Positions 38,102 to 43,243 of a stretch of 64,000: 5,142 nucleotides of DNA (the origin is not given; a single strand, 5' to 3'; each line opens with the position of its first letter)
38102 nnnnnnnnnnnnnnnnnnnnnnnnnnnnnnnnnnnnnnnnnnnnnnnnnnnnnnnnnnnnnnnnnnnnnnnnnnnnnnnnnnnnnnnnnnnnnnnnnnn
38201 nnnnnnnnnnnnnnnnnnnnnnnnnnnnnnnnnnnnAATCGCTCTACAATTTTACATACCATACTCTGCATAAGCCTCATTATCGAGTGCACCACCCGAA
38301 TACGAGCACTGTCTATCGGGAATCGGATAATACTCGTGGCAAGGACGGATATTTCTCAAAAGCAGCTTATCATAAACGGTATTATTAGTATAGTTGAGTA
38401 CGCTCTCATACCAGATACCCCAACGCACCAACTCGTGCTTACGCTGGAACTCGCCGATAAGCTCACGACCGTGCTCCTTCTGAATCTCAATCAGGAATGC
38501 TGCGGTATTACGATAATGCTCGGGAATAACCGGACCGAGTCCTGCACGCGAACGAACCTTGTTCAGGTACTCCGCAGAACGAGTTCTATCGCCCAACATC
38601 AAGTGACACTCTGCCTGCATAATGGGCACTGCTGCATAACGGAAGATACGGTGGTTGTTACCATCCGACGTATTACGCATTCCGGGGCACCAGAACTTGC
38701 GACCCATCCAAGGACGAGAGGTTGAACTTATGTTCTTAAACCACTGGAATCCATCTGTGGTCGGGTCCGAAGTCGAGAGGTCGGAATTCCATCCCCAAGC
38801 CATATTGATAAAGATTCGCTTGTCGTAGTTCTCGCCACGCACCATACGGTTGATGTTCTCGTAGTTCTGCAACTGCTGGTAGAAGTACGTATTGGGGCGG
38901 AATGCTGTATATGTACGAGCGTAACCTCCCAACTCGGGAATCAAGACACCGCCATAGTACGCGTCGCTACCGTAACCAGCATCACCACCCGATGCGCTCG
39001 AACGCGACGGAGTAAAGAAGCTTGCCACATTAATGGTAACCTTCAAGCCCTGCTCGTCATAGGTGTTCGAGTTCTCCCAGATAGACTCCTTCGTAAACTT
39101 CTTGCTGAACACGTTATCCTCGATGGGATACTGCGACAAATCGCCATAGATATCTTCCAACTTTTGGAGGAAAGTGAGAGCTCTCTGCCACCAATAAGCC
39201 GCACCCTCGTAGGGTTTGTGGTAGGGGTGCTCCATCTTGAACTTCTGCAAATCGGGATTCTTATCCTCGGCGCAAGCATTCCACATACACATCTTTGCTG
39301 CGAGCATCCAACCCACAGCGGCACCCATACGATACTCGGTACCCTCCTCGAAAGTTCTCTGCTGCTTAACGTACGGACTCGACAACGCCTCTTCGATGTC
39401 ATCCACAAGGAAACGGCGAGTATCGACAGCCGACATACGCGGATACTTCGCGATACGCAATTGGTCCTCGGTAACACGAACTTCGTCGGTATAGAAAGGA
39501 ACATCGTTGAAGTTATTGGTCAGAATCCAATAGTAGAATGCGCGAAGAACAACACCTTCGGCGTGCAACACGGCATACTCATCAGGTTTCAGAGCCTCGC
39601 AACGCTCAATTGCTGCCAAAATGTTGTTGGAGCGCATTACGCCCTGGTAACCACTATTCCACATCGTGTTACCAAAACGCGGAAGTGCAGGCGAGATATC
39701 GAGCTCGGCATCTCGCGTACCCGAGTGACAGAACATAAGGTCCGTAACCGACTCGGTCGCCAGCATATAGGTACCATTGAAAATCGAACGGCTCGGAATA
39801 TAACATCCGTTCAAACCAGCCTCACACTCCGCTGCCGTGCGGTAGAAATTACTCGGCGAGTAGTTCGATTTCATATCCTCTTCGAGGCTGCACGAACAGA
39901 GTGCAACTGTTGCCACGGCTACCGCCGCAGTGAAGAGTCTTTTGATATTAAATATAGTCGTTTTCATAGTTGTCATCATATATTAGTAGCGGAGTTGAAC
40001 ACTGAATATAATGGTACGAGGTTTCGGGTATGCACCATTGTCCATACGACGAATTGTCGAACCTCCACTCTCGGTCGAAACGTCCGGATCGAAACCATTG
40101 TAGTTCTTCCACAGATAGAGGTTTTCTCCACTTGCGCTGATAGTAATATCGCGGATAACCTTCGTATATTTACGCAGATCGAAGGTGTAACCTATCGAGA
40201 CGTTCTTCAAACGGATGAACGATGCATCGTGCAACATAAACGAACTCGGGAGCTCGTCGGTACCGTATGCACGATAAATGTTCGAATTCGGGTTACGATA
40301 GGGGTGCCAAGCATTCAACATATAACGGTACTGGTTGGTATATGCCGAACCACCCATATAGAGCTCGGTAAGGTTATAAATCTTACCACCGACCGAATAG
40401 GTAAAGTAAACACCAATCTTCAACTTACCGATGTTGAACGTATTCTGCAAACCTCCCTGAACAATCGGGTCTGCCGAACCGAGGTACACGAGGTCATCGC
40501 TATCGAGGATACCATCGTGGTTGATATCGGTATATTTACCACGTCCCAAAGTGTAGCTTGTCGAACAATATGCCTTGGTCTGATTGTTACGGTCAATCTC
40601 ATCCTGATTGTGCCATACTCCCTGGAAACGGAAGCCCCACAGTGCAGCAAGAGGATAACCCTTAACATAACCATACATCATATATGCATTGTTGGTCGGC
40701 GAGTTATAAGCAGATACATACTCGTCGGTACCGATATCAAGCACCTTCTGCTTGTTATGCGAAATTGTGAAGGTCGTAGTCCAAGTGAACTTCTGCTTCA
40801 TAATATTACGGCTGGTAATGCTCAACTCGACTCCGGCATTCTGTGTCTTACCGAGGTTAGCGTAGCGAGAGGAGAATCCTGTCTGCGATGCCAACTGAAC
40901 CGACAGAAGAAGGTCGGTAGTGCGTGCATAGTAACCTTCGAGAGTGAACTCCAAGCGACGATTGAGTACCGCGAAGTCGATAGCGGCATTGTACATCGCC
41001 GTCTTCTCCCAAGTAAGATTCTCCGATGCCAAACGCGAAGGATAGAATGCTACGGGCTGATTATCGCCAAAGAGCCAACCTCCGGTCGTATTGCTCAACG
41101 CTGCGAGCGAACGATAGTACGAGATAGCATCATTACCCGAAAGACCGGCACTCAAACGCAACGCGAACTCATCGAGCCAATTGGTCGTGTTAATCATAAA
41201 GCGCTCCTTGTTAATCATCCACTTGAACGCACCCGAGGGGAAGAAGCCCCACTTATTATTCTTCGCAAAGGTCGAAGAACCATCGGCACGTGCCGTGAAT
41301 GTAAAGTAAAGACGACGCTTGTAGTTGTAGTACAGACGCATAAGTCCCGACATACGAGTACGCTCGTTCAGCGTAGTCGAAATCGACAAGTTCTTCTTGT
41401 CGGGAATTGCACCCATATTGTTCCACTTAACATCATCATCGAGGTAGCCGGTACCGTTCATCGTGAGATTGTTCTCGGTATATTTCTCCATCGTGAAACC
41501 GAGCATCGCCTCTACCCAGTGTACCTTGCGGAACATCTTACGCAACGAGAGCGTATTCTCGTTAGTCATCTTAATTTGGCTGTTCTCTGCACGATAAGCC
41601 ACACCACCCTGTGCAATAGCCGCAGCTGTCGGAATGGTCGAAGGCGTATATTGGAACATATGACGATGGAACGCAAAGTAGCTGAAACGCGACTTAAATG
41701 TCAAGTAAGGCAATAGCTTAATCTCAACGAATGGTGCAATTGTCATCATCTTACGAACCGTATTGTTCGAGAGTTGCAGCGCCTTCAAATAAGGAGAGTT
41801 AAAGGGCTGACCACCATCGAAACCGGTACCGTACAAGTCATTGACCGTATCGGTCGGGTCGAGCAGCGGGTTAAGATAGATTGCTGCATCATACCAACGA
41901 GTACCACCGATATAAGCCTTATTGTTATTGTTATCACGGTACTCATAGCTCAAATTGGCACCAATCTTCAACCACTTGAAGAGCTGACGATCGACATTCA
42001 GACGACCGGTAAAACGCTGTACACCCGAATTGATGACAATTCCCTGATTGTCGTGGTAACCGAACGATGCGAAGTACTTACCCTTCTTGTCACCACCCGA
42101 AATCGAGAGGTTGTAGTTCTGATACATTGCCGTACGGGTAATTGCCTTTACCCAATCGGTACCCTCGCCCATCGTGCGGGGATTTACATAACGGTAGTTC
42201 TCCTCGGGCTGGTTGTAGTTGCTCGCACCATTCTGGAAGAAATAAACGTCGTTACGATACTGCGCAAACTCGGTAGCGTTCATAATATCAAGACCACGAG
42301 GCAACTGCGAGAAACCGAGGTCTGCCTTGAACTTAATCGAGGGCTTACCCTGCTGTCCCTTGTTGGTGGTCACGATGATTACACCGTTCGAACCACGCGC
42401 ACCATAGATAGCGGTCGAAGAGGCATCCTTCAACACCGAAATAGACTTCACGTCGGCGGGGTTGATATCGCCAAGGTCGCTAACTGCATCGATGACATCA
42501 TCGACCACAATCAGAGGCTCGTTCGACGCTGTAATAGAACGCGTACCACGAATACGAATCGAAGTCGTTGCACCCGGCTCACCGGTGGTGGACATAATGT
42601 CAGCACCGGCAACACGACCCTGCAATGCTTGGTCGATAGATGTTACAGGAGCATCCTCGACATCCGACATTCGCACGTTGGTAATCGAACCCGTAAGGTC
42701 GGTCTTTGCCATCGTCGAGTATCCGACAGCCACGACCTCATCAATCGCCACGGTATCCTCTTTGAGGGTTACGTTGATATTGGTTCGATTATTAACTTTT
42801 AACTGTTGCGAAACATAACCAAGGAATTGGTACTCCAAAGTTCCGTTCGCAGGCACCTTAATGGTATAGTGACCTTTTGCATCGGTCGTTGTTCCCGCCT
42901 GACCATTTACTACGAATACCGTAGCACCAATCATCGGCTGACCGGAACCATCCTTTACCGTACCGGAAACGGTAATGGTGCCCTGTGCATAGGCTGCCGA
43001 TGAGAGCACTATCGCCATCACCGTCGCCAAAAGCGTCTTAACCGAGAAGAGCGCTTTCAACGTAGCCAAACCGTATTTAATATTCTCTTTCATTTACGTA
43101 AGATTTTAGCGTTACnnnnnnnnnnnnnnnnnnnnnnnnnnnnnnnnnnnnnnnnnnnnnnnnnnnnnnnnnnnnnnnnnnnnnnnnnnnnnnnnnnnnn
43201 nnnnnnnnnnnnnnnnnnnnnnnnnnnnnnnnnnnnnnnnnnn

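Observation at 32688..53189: SusC/SusD locus with phosphoesterases instead of glycosidases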

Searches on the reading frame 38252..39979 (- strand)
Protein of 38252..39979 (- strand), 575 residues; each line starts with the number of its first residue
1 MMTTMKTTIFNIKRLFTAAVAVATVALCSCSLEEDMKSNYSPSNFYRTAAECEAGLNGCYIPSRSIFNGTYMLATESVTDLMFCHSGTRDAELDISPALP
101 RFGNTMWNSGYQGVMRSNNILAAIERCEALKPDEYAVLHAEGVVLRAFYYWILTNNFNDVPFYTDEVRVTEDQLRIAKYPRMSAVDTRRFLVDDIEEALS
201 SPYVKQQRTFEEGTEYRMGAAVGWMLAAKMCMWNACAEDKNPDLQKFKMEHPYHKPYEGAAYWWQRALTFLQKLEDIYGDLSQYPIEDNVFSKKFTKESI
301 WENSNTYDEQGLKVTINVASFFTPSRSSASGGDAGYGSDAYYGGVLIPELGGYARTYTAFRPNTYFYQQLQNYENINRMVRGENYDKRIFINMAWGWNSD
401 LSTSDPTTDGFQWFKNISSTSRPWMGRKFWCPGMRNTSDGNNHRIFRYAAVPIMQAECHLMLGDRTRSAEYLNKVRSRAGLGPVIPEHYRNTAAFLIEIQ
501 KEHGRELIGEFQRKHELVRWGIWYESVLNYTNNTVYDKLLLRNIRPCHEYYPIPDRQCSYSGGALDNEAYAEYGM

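Call 3: search_protein_families(library=pfam, proteins=[window:38252-39979:-], max_evalue=0.01)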
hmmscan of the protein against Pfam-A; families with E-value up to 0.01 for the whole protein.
window:38252-39979:- (575 aa): 3 families
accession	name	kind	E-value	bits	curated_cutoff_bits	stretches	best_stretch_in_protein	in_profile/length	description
PF07980.17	SusD_RagB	-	8.2e-21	75.4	23.1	1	297-568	1-295/297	SusD family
PF14322.12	SusD-like_3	-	2.4e-11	44.7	27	1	101-199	72-162/191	Starch-binding associating with outer membrane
PF12771.13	SusD-like_2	-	0.00053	19.4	27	1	101-180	55-130/415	Starch-binding associating with outer membrane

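Call 4: search_protein_families(library=ncbifam, proteins=[window:38252-39979:-], max_evalue=0.01)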
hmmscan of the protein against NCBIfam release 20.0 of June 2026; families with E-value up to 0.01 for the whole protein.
window:38252-39979:- (575 aa): 2 families
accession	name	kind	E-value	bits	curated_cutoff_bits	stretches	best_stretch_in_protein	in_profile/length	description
NF033071.0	SusD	exception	5.4e-08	31.5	725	1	445-564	441-552/558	starch-binding outer membrane lipoprotein SusD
NF033072.0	NanU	exception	1e-05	24.9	425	0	14-234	3-227/521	SusD family outer membrane lipoprotein NanU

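Call 14: find_encoding_contigs(protein=window:38252-39979:-, flank=10000, max_places=6)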
Protein window:38252-39979:- (575 aa): no gene with exactly this product is on record in the collection.

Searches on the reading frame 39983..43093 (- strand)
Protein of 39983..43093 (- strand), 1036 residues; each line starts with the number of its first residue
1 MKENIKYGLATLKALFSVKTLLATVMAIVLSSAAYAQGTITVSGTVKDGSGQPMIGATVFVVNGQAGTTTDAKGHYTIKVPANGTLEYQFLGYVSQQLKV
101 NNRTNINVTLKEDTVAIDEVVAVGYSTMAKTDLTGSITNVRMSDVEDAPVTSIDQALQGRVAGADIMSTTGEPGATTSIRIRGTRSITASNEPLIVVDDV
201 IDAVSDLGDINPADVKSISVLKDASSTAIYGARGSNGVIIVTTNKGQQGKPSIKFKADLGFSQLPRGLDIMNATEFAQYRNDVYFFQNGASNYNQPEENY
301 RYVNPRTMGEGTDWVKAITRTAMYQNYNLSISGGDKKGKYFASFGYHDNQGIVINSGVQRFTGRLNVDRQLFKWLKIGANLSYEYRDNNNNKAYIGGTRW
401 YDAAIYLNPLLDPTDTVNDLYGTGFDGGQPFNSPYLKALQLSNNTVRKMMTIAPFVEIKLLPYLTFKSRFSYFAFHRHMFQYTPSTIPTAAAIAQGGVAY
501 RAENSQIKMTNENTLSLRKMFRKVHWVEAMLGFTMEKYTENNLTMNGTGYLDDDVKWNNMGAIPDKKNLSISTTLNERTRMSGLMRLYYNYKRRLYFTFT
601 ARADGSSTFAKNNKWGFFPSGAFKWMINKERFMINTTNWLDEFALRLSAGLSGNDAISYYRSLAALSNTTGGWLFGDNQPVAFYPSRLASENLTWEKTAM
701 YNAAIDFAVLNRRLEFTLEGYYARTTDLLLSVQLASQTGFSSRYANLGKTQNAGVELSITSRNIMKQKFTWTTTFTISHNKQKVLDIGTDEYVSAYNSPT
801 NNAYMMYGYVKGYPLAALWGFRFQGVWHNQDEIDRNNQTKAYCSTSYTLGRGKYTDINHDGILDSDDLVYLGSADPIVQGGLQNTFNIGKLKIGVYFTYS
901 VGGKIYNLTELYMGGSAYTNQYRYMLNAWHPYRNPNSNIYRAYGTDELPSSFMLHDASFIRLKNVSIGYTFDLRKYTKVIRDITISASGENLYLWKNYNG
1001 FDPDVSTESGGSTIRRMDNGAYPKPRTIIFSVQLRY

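Call 3: search_protein_families(library=pfam, proteins=[window:39983-43093:-], max_evalue=0.01)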
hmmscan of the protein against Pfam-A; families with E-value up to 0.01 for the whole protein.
window:39983-43093:- (1036 aa): 5 families
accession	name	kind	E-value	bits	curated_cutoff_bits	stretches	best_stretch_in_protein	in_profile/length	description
PF13715.12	CarbopepD_reg_2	-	1.1e-17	64.2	32.2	1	42-121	1-87/88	CarboxypepD_reg-like domain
PF07715.20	Plug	-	3.4e-17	63.3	23.9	1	130-238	2-107/107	TonB-dependent Receptor Plug Domain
PF13620.12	CarboxypepD_reg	-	1.5e-12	48.1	32.3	1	41-111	1-82/82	Carboxypeptidase regulatory-like domain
PF02369.22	Big_1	-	0.0009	19.7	34.9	1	32-80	11-66/93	Bacterial Ig-like domain (group 1)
PF15976.11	CooC_C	-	0.0057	17.1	29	0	36-86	13-61/93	CS1-pili formation C-terminal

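Call 4: search_protein_families(library=ncbifam, proteins=[window:39983-43093:-], max_evalue=0.01)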
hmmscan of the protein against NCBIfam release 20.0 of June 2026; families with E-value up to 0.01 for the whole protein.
window:39983-43093:- (1036 aa): 2 families
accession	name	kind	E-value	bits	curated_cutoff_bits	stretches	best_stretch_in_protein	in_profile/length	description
TIGR04056.1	OMP_RagA_SusC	subfamily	4.9e-250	832.8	368.25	1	40-1034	1-979/981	SusC/RagA family TonB-linked outer membrane protein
TIGR04057.1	SusC_RagA_signa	signature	3.2e-16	58.8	46.2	1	214-243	1-30/31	SusC/RagA subfamily TonB-dependent outer membrane receptor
